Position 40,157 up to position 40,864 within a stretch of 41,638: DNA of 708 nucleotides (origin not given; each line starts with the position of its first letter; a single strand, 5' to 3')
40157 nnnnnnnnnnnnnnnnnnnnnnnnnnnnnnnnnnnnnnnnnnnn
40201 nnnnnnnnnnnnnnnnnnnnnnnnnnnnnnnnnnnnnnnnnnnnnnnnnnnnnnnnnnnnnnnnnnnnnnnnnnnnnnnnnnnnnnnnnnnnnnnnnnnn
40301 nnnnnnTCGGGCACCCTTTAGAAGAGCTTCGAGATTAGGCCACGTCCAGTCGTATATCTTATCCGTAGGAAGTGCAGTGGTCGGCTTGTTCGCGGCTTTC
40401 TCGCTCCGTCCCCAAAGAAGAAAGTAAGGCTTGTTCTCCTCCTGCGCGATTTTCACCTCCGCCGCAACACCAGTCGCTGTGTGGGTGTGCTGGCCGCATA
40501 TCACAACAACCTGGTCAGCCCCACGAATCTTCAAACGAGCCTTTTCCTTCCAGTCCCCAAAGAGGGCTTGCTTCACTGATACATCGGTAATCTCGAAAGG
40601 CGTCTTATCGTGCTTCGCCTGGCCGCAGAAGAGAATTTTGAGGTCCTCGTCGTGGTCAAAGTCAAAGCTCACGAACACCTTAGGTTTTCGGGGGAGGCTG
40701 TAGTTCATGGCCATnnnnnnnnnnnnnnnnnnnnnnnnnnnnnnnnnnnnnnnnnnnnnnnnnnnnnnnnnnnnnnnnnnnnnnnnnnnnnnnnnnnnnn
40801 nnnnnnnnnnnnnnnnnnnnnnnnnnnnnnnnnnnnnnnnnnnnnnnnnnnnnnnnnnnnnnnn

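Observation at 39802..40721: Tightly coupled TIR-like + small 3-TM membrane protein operon beside tRNA-Ala: candidate minimal abortive-infection / nucleotide-signalling module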

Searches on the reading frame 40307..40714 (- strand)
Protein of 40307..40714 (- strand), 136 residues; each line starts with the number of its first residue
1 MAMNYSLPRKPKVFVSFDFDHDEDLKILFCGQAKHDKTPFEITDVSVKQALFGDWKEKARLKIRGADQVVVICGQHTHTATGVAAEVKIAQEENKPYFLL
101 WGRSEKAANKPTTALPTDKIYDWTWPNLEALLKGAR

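Call 4: search_protein_families(library=pfam, proteins=[window:40307-40714:-], max_evalue=1)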
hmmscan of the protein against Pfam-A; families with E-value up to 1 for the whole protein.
window:40307-40714:- (136 aa): 4 families
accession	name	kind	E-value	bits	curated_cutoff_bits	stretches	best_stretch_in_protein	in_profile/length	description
PF08937.16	ThsB_TIR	-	1.6e-05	25.6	21.2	1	14-99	1-92/100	Thoeris protein ThsB, TIR-like domain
PF13676.11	TIR_2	-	0.039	14.9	28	1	53-100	38-87/122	TIR domain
PF03853.21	YjeF_N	-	0.13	12.6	24.9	1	64-108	23-67/169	YjeF-related protein N-terminus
PF12694.12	cpYpsA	-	0.18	12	26.2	1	54-107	52-103/145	Circularly permutated YpsA SLOG family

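Call 5: search_protein_families(library=padloc, proteins=[window:40307-40714:-], max_evalue=1)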
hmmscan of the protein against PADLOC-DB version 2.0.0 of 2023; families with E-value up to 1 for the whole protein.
window:40307-40714:- (136 aa): 3 families
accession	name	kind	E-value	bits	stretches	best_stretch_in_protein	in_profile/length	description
PDLC00418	ThsB1|ThsB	-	8.1e-05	20.5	1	12-112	6-110/155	TIR-like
PDLC00429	ThsB1|ThsB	-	0.0032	15.5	1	10-98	4-98/167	TIR-like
PDLC00433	ThsB1|ThsB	-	0.03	12.3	1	11-96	3-90/164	TIR-like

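Call 6: search_protein_families(library=ncbifam, proteins=[window:40307-40714:-], max_evalue=1)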
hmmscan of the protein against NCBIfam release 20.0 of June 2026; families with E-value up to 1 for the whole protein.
window:40307-40714:- (136 aa): 1 family
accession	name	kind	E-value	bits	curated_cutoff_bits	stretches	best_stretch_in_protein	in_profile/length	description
NF047464.1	FibnectbindLIC11051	equivalog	0.069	11.6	1000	1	7-53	256-301/685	LIC_11051 family fibronectin-binding protein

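Call 8: search_protein_families(library=phrogs, proteins=[window:40307-40714:-], max_evalue=1)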
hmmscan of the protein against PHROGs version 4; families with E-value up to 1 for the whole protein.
window:40307-40714:- (136 aa): 2 families
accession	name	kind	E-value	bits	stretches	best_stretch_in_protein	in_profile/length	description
phrog_6988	-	unknown function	3.5e-08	34.4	1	11-100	4-100/135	-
phrog_6688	-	unknown function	0.36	10.4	1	7-48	256-297/681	-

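Call 10: search_solved_structures(query=window:40307-40714:-, max_evalue=10, show_alignments=3)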
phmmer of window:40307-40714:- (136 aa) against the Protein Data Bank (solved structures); distinct sequences matched with E-value up to 10: 5.
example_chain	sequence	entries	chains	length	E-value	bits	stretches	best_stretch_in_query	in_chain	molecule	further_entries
8fz9_A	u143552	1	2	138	0.083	15.7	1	56-126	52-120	TIR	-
1fr1_A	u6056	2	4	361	1.2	12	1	93-114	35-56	BETA-LACTAMASE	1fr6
3cf6_E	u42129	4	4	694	1.2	11.9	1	36-88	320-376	Rap guanine nucleotide exchange factor (GEF) 4 | Rap guanine nucleotide exchange factor 4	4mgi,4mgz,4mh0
4mgk_E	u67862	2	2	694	1.2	11.9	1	36-88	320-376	Rap guanine nucleotide exchange factor 4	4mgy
4le7_A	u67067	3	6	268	1.6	11.6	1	75-127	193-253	Pyocin L1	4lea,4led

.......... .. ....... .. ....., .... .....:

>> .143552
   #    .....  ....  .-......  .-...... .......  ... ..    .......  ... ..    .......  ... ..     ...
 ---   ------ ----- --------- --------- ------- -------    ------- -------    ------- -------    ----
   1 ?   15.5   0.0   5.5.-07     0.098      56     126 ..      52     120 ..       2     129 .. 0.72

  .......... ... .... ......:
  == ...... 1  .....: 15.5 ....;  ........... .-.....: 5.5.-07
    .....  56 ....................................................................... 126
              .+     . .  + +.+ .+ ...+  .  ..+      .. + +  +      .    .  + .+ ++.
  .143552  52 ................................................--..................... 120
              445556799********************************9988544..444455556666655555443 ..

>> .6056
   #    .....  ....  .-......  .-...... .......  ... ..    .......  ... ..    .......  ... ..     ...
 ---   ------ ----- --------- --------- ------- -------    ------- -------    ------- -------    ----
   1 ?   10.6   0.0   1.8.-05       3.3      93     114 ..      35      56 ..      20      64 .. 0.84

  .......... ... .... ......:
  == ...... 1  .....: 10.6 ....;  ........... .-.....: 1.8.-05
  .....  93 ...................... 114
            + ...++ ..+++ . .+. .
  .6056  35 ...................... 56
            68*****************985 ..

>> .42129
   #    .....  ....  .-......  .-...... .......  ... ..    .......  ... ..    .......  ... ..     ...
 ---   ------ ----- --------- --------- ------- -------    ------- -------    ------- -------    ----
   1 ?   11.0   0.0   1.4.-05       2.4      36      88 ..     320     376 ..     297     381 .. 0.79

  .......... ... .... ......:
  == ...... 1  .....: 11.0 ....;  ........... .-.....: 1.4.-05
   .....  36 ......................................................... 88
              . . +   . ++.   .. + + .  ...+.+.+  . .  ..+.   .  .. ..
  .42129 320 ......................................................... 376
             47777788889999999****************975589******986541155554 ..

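Call 16: find_homologous_proteins(query=window:40307-40714:-)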
Query window:40307-40714:- (136 aa): 2084 proteins with E <= 0.001 among 2086 candidates; the best 120 are listed.
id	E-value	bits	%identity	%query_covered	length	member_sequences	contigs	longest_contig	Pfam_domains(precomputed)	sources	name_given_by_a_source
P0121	5.2e-87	306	100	99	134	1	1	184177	PF08937.17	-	-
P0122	2.0e-60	220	72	99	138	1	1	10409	PF08937.17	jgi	jgi:hypothetical protein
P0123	1.1e-59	218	75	93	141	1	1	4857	PF08937.17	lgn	-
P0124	2.1e-59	217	70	99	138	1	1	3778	PF08937.17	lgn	-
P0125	7.0e-59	215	72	99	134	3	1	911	PF08937.17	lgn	-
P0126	7.7e-59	215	72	97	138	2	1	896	PF08937.17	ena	-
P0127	1.5e-58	214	72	99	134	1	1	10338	PF08937.17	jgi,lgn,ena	-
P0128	2.5e-57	210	70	99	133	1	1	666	PF08937.17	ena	-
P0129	1.3e-56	208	71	99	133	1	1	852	PF08937.17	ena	-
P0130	3.0e-56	207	71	93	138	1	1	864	PF08937.17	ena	-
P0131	3.7e-56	206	72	93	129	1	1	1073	PF08937.17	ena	-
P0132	5.5e-56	206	72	99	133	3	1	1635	PF08937.17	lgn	-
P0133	1.2e-55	205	70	99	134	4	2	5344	PF08937.17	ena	-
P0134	4.1e-55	203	68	98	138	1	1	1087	PF08937.17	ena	-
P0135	6.5e-55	202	67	99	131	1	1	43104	PF08937.17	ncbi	-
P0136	7.6e-55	202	72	93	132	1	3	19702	PF08937.17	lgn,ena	-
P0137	1.4e-54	201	71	99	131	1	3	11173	PF08937.17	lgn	-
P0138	1.5e-54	201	69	99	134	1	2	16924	PF08937.17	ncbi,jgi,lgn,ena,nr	ncbi:TIR domain-containing protein [Patescibacteria group bacterium]|nr:TIR domain-containing protei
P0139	2.0e-54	201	71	93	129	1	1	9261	PF08937.17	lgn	-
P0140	3.0e-54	200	70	99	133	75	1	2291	PF08937.17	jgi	jgi:hypothetical protein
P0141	3.3e-54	200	73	93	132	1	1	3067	PF08937.17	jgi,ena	-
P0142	3.4e-54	200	71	93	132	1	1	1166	PF08937.17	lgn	-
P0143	3.6e-54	200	69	99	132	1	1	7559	PF08937.17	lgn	-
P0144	5.4e-54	199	69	99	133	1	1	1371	PF08937.17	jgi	-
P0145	5.4e-54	199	70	99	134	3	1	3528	PF08937.17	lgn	-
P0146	5.8e-54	199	69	99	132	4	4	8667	PF08937.17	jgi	jgi:hypothetical protein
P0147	6.8e-54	199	67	97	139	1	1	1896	PF08937.17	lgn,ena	-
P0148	6.9e-54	199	69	93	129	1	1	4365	PF08937.17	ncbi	-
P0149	7.4e-54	199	69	99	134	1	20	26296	PF08937.17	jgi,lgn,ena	-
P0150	8.2e-54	199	70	92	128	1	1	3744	PF08937.17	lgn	-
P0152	1.5e-53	198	69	99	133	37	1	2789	PF08937.17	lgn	-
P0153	1.6e-53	198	67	97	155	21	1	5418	PF08937.17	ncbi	-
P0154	1.7e-53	198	72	93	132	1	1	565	PF08937.17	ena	-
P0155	1.8e-53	198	68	100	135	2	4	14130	PF08937.17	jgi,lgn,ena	jgi:hypothetical protein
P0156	2.0e-53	198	69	96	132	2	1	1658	PF08937.17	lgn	-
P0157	2.3e-53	197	67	99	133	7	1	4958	PF08937.17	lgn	-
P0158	3.3e-53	197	68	99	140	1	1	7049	PF08937.17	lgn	-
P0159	3.3e-53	197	69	99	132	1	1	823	PF08937.17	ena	-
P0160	3.4e-53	197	69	92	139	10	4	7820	PF08937.17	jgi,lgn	jgi:hypothetical protein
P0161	4.7e-53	196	68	92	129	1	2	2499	PF08937.17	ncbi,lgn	-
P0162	5.9e-53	196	65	99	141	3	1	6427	PF08937.17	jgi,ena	-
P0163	6.0e-53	196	69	96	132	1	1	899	PF08937.17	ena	-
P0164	6.2e-53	196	72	93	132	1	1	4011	PF08937.17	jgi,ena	jgi:hypothetical protein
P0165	8.3e-53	196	69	96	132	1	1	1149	PF08937.17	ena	-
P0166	1.1e-52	195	68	99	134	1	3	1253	PF08937.17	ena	-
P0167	1.1e-52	195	69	94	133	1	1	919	PF08937.17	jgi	jgi:hypothetical protein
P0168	1.2e-52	195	69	99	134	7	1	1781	PF08937.17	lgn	-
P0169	1.2e-52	195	67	99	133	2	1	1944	PF08937.17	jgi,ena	-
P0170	1.6e-52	195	69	93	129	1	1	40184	PF08937.17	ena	-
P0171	1.9e-52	194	69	93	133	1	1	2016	PF08937.17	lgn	-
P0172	2.2e-52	194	65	93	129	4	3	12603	PF08937.17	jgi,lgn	jgi:hypothetical protein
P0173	2.2e-52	194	66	93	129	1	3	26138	PF08937.17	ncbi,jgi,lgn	jgi:hypothetical protein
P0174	2.3e-52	194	72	93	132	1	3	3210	PF08937.17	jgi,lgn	-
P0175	3.4e-52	194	67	93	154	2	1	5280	PF08937.17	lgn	-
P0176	4.8e-52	193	64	100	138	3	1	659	PF08937.17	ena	-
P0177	5.1e-52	193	65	93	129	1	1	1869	PF08937.17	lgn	-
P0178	5.2e-52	193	65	93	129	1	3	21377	PF08937.17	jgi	jgi:hypothetical protein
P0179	5.3e-52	193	67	93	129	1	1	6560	PF08937.17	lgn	-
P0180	6.0e-52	193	69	93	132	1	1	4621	PF08937.17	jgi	-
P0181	7.3e-52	193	63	99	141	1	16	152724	PF08937.17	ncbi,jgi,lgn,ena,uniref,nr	ncbi:hypothetical protein A3D00_01290 [Candidatus Woesebacteria bacterium RIFCSPHIGHO2_02_FULL_38_9]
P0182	9.2e-52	192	65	93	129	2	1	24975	PF08937.17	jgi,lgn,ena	-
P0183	1.3e-51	192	68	98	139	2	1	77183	PF08937.17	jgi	-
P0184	1.4e-51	192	68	93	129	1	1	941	PF08937.17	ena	-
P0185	1.5e-51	191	66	93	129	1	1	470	PF08937.17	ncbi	-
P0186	1.7e-51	191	67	93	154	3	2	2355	PF08937.17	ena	-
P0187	3.2e-51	190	63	93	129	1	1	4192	PF08937.17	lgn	-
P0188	3.5e-51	190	67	93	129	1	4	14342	PF08937.17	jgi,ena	jgi:hypothetical protein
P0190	4.7e-51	190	65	93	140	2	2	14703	PF08937.17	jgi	jgi:hypothetical protein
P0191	4.7e-51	190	66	93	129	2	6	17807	PF08937.17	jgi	jgi:hypothetical protein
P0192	4.9e-51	190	68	93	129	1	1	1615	PF08937.17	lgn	-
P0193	5.0e-51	190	66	93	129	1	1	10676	PF08937.17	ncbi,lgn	-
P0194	5.9e-51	190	66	92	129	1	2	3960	PF08937.17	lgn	-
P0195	6.1e-51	190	66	93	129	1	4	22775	PF08937.17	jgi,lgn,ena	-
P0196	6.8e-51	189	66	92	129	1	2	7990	PF08937.17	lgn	-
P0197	7.0e-51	189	65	93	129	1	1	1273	PF08937.17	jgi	jgi:hypothetical protein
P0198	8.6e-51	189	65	93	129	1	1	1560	PF08937.17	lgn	-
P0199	8.7e-51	189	66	96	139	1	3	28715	PF08937.17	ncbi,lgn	-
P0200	9.2e-51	189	66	93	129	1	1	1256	PF08937.17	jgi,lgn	jgi:hypothetical protein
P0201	1.0e-50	189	65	93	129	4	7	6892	PF08937.17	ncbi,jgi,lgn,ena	-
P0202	1.0e-50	189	64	93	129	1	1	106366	PF08937.17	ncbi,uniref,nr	ncbi:TIR domain-containing protein [Microvirga roseola]|uniref:TIR domain-containing protein n=1 Tax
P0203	1.0e-50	189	66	93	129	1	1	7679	PF08937.17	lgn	-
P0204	1.1e-50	189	67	94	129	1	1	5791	PF08937.17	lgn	-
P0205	1.1e-50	189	67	93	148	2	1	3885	PF08937.17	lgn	-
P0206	1.1e-50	189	64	100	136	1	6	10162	PF08937.17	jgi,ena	-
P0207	1.4e-50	188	65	92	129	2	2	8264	PF08937.17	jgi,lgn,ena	-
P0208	1.5e-50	188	67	93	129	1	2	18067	PF08937.17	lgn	-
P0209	1.6e-50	188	64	93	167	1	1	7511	PF08937.17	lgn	-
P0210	1.7e-50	188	63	93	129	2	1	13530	PF08937.17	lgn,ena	-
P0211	1.9e-50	188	62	93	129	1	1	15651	PF08937.17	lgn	-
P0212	1.9e-50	188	64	95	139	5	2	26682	PF08937.17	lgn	-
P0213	2.0e-50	188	65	93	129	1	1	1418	PF08937.17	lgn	-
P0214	2.2e-50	188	63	93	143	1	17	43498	PF08937.17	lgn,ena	-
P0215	2.3e-50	188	66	92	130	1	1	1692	PF08937.17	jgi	-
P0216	2.7e-50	187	66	92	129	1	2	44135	PF08937.17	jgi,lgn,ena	-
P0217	2.7e-50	187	68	93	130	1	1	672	PF08937.17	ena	-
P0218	3.0e-50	187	65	93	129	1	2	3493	PF08937.17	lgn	-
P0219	3.0e-50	187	62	93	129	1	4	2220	PF08937.17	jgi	jgi:hypothetical protein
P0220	3.1e-50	187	67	93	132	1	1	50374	PF08937.17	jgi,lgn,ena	-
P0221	3.1e-50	187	65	92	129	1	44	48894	PF08937.17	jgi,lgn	-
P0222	3.6e-50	187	64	92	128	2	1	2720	PF08937.17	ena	-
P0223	3.6e-50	187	64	93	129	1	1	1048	PF08937.17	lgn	-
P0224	3.9e-50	187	64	93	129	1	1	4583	PF08937.17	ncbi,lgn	-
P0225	4.9e-50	187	64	93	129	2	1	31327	PF08937.17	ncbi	-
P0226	5.0e-50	187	64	92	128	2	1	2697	PF08937.17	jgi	jgi:hypothetical protein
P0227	5.1e-50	187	63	99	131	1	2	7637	PF08937.17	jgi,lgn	jgi:hypothetical protein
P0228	5.6e-50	186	66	92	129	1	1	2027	PF08937.17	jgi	jgi:hypothetical protein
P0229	5.8e-50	186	64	93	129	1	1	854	PF08937.17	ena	-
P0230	6.0e-50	186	64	93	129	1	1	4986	PF08937.17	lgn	-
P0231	6.0e-50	186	65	92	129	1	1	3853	PF08937.17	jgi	-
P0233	7.2e-50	186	66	91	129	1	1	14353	PF08937.17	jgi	jgi:hypothetical protein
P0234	7.5e-50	186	65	92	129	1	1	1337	PF08937.17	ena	-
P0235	8.2e-50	186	65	93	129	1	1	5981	PF08937.17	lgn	-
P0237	9.0e-50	186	63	92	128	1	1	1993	PF08937.17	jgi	jgi:hypothetical protein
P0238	9.0e-50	186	64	93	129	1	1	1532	PF08937.17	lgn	-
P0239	9.8e-50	186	65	92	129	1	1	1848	PF08937.17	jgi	jgi:hypothetical protein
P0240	1.1e-49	186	62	92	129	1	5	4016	PF08937.17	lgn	-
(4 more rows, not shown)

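Call 27: find_encoding_contigs(protein=P0202, flank=6000, max_places=2)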
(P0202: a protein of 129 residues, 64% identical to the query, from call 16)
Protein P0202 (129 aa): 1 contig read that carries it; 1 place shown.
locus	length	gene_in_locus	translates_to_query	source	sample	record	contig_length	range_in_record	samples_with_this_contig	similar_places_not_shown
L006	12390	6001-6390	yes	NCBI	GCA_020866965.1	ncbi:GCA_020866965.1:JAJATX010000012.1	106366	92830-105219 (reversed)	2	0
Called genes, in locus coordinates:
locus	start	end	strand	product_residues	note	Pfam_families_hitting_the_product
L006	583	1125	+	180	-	PF00239:Resolvase, PF02796:HTH_7, PF13384:HTH_23 (weak)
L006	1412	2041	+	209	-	PF00075:RNase_H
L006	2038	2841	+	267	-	PF02195:ParB_N (weak)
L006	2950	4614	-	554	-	PF20172:DUF6538 (weak), PF02899:Phage_int_SAM_1, PF13495:Phage_int_SAM_4 (weak), PF00589:Phage_integrase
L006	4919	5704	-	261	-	PF13676:TIR_2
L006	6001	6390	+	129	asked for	PF08937:ThsB_TIR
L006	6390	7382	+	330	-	PF00656:Peptidase_C14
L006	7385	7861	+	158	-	PF08937:ThsB_TIR (weak), PF13676:TIR_2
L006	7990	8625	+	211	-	PF00239:Resolvase, PF02796:HTH_7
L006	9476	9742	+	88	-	-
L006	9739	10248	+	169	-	PF00075:RNase_H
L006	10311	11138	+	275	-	PF02195:ParB_N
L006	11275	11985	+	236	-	-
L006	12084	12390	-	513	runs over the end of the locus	PF20172:DUF6538, PF00589:Phage_integrase (weak)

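Call 67: predict_structure(alignment_id=A3)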
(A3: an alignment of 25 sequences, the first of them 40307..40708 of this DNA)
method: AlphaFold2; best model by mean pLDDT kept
length: 134 residues; sequences in the alignment: 25
mean_pLDDT: 79.7   pTM: 0.74
mean pLDDT of the five models: 79.7, 79.6, 79.3, 78.4, 76.5
residues with pLDDT >= 90: 7; 70-90: 111; 50-70: 9; < 50: 7
segments of 3 or more residues with pLDDT < 50: 1-4, 48-50
pLDDT, mean of each block of 10 residues (from residue 1): 60 82 78 74 63 80 88 84 88 89 82 87 84 76
secondary structure, 60 per line:
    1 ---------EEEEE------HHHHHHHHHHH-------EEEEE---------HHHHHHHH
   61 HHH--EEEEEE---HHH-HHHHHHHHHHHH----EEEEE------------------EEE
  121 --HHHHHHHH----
elements in order: E10-14 H21-31 E39-43 H53-63 E66-71 H79-90 E95-99 E118-120 H123-130

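Call 70: fold_search(model_id=the predicted structure, library=pdb)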
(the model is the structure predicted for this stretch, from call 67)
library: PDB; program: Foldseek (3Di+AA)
matches with E <= 10: 1656; with E <= 0.001: 17
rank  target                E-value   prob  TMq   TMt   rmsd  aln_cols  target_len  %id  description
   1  8fz9_B                5.0e-08  1.00  0.74  0.76   2.8       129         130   20  Crystal Structure of Bacillus cereus TIR protein (released 2024-06-19)
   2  8fz9_A                1.7e-07  1.00  0.75  0.74   2.6       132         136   23  Crystal Structure of Bacillus cereus TIR protein (released 2024-06-19)
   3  9ugj_B                6.8e-05  1.00  0.49  0.48   7.3       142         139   18  Structure of SARM1 bound to SIR3-ADPR (released 2026-02-18)
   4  9i9q_D                1.0e-04  1.00  0.58  0.58   5.3       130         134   18  Crystal structure of DNPH1 bound by compound 2. (released 2025-11-12)
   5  5y8e                  1.3e-04  1.00  0.60  0.54   4.9       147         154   21  Crystal Structure of a prokaryotic SEFIR domain (released 2018-04-04)
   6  8wcf                  1.4e-04  1.00  0.69  0.60   4.8       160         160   18  Crystal structure of EcThsB (released 2024-09-18)
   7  9ia6_C                1.4e-04  1.00  0.59  0.62   5.0       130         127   20  Crystal structure of DNPH1 bound by compound 3. (released 2025-11-12)
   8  9ia6_B                1.6e-04  1.00  0.56  0.57   5.5       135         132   18  Crystal structure of DNPH1 bound by compound 3. (released 2025-11-12)
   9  6zfx_A                1.7e-04  1.00  0.55  0.14   6.9       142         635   16  hSARM1 GraFix-ed (released 2020-11-18)
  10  5y8f_A                2.7e-04  1.00  0.55  0.52   5.6       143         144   18  Crystal Structure of a prokaryotic SEFIR domain (released 2018-04-04)
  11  8rpt_A                3.1e-04  1.00  0.59  0.59   5.0       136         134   20  Crystal structure of human DNPH1 mutant- D80A (released 2024-11-20)
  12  9i9q_A                4.9e-04  1.00  0.57  0.57   5.7       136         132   18  Crystal structure of DNPH1 bound by compound 2. (released 2025-11-12)
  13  8os9_B                4.9e-04  1.00  0.56  0.59   5.2       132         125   20  Structure of Homo sapiens 2'-deoxynucleoside 5'-phosphate N-hydrolase 1 (DNPH1) (released 2023-08-30)
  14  9ia6_A                5.2e-04  1.00  0.53  0.55   6.4       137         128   17  Crystal structure of DNPH1 bound by compound 3. (released 2025-11-12)
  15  4kxm_B                6.3e-04  1.00  0.57  0.58   5.3       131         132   18  Crystal structure of DNPH1 (RCL) WITH N6-ISOPENTENYL-AMP (released 2014-02-05)
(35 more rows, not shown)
